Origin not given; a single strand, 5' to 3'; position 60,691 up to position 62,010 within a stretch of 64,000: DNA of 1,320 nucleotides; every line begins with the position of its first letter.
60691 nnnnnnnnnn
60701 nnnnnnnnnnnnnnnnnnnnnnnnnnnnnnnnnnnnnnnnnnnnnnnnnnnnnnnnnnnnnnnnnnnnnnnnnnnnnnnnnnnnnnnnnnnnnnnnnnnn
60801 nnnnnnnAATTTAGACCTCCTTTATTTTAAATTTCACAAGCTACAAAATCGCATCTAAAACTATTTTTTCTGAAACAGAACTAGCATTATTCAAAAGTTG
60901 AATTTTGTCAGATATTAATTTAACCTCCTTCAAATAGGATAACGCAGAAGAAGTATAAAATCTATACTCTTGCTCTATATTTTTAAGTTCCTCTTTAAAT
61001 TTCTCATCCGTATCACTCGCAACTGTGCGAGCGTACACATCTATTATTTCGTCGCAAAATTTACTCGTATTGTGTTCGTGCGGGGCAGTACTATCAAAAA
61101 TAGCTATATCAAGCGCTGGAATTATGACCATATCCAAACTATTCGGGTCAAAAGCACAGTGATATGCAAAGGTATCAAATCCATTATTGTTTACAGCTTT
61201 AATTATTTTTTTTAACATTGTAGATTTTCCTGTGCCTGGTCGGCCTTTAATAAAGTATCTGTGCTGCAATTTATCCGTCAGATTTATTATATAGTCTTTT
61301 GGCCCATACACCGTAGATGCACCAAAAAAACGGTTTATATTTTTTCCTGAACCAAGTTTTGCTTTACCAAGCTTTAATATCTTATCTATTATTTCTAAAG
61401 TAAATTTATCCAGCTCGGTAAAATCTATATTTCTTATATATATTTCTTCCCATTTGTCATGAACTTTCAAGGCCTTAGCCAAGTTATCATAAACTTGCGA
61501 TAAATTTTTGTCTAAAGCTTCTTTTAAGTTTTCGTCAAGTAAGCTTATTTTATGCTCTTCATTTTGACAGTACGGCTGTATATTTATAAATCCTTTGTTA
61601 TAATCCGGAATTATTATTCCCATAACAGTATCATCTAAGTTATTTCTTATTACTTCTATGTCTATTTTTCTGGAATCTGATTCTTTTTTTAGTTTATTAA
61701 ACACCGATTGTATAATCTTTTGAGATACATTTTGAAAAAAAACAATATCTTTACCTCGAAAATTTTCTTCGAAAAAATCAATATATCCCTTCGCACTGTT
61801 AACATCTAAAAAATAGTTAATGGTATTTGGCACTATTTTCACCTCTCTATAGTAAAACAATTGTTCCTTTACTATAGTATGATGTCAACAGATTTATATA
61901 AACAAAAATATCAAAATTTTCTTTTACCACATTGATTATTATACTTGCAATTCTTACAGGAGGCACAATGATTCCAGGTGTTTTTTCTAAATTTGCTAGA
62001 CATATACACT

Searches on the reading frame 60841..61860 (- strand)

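Call 24: search_protein_families(library=pfam, proteins=[window:60841-61860:-], max_evalue=0.00001)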
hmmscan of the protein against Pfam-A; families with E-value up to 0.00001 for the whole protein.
window:60841-61860:- (339 aa): 0 families

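Call 55: search_protein_families(library=pfam, proteins=[window:60841-61860:-], max_evalue=0.01)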
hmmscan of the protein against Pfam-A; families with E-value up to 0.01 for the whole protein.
window:60841-61860:- (339 aa): 7 families
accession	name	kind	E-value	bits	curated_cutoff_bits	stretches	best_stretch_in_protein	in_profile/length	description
PF24883.2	NPHP3_N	-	0.00014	22.5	24.8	1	200-239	23-62/164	Nephrocystin 3, N-terminal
PF03266.21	NTPase_1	-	0.00023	21.5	23.9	1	202-229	2-29/168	NTPase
PF07693.20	KAP_NTPase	-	0.0008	19.2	20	0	204-263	25-48/293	KAP family P-loop domain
PF13604.12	AAA_30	-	0.0011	19.2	27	1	203-231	22-50/191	AAA domain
PF25201.1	nSTAND6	-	0.0036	17.8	27.7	1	184-279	1-100/148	Novel STAND NTPase 6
PF20720.3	nSTAND3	-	0.0062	16.7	27.2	0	200-232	18-50/155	Novel STAND NTPase 3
PF13401.12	AAA_22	-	0.0074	17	27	0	203-239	9-45/130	AAA domain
